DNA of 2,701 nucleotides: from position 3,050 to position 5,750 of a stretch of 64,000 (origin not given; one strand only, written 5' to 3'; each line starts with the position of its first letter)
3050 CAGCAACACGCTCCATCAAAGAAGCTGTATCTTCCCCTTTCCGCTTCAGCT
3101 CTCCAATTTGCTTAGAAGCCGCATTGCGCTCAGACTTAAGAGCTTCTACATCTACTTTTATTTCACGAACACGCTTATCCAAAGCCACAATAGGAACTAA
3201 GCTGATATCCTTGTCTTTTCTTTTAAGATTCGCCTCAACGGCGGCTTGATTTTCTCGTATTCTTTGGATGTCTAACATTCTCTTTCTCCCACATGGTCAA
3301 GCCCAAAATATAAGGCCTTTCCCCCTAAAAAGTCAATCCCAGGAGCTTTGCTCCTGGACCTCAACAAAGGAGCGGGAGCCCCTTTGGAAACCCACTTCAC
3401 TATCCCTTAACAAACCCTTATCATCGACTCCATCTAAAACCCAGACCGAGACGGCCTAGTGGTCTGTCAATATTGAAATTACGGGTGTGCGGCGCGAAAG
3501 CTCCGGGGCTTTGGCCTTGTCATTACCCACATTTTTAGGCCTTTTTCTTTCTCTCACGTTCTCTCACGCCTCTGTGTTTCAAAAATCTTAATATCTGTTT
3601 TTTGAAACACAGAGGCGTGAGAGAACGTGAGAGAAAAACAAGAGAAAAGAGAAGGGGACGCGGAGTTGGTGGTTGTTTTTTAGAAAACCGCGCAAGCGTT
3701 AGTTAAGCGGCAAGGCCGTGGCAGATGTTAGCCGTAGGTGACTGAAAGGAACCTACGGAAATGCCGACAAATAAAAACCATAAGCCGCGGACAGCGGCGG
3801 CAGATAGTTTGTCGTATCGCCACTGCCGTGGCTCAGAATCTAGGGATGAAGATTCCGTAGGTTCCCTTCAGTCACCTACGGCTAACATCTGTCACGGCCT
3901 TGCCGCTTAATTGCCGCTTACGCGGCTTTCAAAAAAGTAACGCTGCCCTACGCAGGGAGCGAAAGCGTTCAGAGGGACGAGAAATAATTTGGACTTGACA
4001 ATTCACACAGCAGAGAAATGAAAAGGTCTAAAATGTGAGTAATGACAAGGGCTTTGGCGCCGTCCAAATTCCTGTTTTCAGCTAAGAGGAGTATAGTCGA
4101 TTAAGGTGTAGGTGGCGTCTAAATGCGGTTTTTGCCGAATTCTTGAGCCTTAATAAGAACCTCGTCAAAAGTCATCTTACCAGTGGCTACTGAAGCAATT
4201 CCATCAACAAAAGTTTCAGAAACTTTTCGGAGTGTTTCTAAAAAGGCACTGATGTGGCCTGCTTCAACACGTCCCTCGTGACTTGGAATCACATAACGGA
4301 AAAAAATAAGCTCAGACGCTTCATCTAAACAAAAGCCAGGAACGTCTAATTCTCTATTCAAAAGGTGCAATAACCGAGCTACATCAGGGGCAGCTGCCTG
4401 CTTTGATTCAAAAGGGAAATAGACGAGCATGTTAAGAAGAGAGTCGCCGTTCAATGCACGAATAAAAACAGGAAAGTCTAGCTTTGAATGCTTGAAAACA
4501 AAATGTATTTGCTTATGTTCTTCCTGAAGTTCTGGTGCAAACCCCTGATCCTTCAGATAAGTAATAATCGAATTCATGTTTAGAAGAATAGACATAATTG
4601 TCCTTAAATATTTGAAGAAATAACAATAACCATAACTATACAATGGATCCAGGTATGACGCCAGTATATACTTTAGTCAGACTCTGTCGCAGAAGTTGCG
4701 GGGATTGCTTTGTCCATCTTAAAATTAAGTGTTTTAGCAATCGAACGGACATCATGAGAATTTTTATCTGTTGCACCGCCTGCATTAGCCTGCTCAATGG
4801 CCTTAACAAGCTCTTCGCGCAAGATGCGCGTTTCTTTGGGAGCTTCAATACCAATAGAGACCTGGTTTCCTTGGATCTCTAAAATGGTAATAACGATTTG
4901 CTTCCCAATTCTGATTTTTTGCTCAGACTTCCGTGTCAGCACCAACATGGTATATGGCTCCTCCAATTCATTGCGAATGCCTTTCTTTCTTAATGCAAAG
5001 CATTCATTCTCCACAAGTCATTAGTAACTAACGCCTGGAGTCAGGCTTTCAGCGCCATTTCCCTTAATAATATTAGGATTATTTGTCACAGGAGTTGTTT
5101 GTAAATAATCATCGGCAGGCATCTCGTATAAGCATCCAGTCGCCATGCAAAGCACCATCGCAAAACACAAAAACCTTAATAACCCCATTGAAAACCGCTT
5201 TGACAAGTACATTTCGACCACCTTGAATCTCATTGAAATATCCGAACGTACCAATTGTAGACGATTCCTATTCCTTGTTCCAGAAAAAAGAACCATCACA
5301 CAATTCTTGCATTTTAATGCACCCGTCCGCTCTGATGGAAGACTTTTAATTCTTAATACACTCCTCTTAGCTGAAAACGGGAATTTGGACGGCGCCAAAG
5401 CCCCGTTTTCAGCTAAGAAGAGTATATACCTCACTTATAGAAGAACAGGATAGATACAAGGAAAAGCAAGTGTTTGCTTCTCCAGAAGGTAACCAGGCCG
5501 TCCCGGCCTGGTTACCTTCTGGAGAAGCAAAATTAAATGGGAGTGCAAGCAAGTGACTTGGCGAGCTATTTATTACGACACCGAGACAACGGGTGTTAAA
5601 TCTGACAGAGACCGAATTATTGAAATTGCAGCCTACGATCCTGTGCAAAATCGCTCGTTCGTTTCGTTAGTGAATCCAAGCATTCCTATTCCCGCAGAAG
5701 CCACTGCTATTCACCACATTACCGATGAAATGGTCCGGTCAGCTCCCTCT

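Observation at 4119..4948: csrA followed by a T3S-chaperone/YbjN-like gene instead of fliW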

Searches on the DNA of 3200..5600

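Call 52: search_rna_families(source=window, start=3200, end=5600, threshold=evalue, max_evalue=1)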
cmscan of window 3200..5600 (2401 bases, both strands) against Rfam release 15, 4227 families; matches with E-value up to 1: 31.
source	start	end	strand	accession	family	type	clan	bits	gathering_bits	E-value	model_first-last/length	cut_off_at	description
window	3551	3635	+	RF04230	mir-9261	Gene; miRNA;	-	63.7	86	1e-12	1-92/92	no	mir-9261 microRNA precursor family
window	3549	3633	-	RF04230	mir-9261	Gene; miRNA;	-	62.7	86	1.9e-12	1-92/92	no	mir-9261 microRNA precursor family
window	3549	3635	+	RF03872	MIR6426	Gene; miRNA;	-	61.5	96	1.4e-11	1-84/84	no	MIR6426 microRNA precursor family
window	3549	3635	-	RF03872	MIR6426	Gene; miRNA;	-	60.8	96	2.2e-11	1-84/84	no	MIR6426 microRNA precursor family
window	3542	3643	-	RF03654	MIR4239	Gene; miRNA;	-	54.6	100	2.8e-10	1-120/120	no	MIR4239 microRNA precursor family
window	3544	3640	-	RF04099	MIR837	Gene; miRNA;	-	52.5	117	1.9e-09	1-122/122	no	MIR837 microRNA precursor family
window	3547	3637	-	RF03983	MIR5284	Gene; miRNA;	-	51.5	93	1.6e-09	1-111/111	no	MIR5284 microRNA precursor family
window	3532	3648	+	RF04099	MIR837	Gene; miRNA;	-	51.2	117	4.1e-09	1-122/122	no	MIR837 microRNA precursor family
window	3543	3641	-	RF03511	mir-5444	Gene; miRNA;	-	48.6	90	1.5e-08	1-89/89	no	mir-5444 microRNA precursor family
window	3540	3643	-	RF01064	mir-253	Gene; miRNA;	-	48.4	72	1.6e-08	1-98/98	no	mir-253 microRNA precursor family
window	3548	3636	+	RF04240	mir-4716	Gene; miRNA;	-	46.4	76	3.6e-08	1-84/84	no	mir-4716 microRNA precursor family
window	3543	3640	-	RF04174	MIR4208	Gene; miRNA;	-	45.9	140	3e-05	1-191/191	no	MIR4208 microRNA precursor family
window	3552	3632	-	RF04265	mir-4650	Gene; miRNA;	-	45.7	80.7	2.4e-08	1-97/97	no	mir-4650 microRNA precursor family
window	3552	3632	+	RF04265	mir-4650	Gene; miRNA;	-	44.5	80.7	5.6e-08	1-97/97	no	mir-4650 microRNA precursor family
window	3543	3641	+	RF03511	mir-5444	Gene; miRNA;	-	43.8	90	3.1e-07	1-89/89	no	mir-5444 microRNA precursor family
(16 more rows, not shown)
